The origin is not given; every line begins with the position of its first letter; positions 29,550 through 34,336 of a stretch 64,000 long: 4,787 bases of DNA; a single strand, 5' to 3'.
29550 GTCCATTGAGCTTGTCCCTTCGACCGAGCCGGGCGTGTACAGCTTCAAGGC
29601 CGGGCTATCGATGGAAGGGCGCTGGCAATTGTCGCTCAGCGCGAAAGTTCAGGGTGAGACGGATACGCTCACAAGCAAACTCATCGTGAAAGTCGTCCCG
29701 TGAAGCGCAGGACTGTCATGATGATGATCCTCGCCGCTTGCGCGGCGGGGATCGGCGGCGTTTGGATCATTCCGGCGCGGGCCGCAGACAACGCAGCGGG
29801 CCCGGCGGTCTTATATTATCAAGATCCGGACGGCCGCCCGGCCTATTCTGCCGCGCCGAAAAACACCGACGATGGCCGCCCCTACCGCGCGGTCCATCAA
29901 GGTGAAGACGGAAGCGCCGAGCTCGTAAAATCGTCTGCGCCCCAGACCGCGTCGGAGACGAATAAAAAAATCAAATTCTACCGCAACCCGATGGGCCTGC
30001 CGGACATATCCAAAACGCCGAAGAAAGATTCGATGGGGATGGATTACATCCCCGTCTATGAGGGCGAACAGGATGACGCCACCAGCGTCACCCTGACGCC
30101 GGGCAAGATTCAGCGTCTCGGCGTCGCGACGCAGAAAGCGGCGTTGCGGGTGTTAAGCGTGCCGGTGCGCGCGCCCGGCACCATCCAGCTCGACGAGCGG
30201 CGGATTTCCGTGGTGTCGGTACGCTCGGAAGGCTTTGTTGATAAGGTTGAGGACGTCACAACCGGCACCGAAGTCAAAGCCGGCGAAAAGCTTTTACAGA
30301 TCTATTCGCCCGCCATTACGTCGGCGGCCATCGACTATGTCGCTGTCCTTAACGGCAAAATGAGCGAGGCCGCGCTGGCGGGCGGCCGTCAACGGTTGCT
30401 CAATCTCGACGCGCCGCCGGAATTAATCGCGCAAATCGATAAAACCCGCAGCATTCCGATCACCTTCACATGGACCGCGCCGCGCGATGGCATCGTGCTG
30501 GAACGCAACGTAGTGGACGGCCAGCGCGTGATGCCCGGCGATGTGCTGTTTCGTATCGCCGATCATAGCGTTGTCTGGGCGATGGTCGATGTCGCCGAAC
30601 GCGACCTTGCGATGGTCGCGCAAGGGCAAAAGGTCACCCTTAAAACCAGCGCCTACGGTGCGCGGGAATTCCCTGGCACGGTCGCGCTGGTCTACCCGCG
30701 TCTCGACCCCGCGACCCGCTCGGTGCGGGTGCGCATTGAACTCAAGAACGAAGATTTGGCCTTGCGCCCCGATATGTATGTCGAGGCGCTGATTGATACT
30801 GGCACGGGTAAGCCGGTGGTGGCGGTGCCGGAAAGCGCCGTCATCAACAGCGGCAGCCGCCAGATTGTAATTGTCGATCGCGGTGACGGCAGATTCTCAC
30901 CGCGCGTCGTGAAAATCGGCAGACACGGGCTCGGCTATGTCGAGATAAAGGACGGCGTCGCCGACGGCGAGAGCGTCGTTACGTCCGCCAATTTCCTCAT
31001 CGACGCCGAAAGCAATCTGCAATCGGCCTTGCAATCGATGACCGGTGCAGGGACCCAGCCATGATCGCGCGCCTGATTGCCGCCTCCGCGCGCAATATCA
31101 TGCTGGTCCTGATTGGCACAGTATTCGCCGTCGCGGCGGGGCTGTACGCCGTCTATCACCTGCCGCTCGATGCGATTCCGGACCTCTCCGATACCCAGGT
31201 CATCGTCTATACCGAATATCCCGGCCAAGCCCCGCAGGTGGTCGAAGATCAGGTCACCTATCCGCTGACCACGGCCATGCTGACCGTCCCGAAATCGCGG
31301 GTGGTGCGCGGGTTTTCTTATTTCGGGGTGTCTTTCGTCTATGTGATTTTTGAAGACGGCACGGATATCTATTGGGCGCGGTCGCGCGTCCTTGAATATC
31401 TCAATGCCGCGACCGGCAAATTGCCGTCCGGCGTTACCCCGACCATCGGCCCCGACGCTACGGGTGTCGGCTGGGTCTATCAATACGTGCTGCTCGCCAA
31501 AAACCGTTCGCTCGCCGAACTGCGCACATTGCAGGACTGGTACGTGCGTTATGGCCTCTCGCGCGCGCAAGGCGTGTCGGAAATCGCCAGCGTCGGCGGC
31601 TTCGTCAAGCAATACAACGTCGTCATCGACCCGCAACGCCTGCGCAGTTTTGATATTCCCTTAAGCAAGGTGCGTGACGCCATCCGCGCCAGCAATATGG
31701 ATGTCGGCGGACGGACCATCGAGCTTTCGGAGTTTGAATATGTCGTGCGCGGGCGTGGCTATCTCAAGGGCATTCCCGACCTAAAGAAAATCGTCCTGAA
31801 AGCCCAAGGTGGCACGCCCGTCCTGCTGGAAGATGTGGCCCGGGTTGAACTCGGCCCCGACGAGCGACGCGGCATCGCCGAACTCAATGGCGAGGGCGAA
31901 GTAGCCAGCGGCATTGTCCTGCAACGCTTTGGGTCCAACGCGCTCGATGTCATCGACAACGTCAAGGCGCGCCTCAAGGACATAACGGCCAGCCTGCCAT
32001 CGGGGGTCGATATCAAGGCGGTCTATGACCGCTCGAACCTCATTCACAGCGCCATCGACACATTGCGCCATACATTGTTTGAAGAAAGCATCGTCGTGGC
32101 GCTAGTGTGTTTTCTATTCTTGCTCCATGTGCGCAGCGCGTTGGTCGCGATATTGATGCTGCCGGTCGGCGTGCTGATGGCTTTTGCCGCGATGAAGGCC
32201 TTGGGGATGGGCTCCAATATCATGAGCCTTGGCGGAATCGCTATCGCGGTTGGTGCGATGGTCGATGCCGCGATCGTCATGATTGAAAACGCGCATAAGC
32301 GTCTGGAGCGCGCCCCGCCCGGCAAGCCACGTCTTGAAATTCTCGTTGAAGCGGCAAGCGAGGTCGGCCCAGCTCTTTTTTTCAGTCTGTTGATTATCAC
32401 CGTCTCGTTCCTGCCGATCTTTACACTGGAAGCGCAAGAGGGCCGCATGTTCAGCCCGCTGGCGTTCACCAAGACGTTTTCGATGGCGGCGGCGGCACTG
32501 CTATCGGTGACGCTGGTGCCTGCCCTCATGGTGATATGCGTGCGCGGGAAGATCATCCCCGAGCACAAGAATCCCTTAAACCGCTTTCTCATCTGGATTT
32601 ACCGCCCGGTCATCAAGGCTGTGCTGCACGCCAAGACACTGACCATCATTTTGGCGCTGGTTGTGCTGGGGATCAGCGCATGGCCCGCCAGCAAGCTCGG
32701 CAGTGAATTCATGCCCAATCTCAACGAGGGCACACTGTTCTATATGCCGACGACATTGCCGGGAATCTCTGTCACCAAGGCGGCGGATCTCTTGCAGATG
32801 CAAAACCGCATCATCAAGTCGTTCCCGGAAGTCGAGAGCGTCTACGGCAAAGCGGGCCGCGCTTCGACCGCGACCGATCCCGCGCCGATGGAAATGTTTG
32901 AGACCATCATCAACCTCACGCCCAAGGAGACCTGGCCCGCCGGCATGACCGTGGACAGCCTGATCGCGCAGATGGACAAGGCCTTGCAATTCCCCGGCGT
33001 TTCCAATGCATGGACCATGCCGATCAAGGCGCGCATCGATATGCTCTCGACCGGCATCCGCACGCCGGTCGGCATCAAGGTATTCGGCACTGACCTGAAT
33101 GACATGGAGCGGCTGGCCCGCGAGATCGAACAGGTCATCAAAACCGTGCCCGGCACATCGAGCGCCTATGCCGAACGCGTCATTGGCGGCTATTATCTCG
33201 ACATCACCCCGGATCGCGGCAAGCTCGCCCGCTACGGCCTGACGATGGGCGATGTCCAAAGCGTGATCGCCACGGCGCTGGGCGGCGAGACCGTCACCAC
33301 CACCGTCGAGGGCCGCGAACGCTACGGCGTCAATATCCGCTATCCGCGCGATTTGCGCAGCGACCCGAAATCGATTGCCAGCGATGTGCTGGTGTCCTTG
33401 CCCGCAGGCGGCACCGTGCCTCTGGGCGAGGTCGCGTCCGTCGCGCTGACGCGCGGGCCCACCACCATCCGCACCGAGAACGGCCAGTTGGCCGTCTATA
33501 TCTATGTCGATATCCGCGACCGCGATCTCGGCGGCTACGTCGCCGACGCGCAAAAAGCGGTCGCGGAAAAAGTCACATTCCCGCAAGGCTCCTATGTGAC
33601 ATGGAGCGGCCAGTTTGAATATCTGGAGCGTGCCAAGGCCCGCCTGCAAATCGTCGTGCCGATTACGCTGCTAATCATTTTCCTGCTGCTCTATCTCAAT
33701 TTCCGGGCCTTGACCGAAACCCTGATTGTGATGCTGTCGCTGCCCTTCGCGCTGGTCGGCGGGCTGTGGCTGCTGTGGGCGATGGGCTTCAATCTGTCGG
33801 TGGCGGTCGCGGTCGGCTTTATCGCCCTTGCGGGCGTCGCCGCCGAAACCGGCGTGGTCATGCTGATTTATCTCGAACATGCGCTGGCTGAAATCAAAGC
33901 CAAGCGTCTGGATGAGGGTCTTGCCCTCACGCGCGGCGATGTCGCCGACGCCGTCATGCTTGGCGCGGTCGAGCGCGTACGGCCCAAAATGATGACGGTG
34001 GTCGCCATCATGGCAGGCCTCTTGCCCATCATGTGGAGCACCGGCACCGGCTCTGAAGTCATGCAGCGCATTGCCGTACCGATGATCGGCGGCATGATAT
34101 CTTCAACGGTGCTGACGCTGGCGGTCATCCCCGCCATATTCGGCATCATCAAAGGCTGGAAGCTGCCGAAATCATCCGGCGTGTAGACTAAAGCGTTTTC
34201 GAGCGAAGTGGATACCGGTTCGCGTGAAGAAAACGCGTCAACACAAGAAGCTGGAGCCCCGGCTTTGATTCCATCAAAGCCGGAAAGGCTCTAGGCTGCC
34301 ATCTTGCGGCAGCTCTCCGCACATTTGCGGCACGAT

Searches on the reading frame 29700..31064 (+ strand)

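Call 26: search_protein_families(library=pfam, proteins=[window:29700-31064:+], max_evalue=0.001)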
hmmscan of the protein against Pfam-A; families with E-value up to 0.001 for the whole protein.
window:29700-31064:+ (454 aa): 3 families
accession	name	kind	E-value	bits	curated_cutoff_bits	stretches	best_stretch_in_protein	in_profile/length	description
PF16576.10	HlyD_D23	-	1.3e-67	227.6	30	1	153-361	3-214/214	Barrel-sandwich domain of CusB or HlyD membrane-fusion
PF13437.12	HlyD_3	-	1.5e-21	77.6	22.2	1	259-357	3-105/106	HlyD family secretion protein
PF13533.13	Biotin_lipoyl_2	-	9.1e-05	22.6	29.8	0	263-286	8-31/32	Biotin-lipoyl like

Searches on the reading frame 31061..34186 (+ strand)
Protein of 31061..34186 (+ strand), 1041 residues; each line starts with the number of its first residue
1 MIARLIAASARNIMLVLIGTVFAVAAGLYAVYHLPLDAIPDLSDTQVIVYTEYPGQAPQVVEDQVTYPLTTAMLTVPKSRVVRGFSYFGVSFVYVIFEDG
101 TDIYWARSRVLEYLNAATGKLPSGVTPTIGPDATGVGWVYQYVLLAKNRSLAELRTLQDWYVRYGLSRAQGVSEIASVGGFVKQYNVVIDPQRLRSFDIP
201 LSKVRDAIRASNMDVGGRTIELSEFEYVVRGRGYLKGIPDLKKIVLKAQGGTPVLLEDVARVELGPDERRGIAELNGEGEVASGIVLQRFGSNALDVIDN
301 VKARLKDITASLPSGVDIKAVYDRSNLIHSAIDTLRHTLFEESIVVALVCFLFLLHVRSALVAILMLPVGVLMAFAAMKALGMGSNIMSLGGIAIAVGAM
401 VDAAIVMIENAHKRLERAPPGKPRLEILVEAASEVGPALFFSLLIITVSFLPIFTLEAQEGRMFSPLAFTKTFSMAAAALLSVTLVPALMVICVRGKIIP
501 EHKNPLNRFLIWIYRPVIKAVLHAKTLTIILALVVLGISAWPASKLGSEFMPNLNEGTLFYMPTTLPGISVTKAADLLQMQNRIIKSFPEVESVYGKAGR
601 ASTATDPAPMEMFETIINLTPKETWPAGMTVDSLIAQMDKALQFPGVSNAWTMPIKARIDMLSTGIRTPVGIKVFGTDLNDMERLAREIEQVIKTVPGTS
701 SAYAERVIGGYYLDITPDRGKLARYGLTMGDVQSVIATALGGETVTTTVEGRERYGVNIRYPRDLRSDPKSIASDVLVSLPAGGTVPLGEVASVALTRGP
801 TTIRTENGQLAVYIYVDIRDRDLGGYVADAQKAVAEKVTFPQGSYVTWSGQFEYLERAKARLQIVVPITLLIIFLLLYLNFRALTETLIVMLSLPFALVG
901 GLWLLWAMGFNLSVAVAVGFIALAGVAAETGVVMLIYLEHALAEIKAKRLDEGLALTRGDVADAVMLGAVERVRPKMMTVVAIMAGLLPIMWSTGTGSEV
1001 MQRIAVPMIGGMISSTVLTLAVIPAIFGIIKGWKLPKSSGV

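Call 26: search_protein_families(library=pfam, proteins=[window:31061-34186:+], max_evalue=0.001)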
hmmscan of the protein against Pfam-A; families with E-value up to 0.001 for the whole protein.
window:31061-34186:+ (1041 aa): 2 families
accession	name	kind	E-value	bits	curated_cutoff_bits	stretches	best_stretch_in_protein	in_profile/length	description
PF00873.25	ACR_tran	-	4.1e-242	806.5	28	1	14-1030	10-1020/1021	AcrB/AcrD/AcrF family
PF03176.21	MMPL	-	2.8e-06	27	20.5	1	344-505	151-313/333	MMPL family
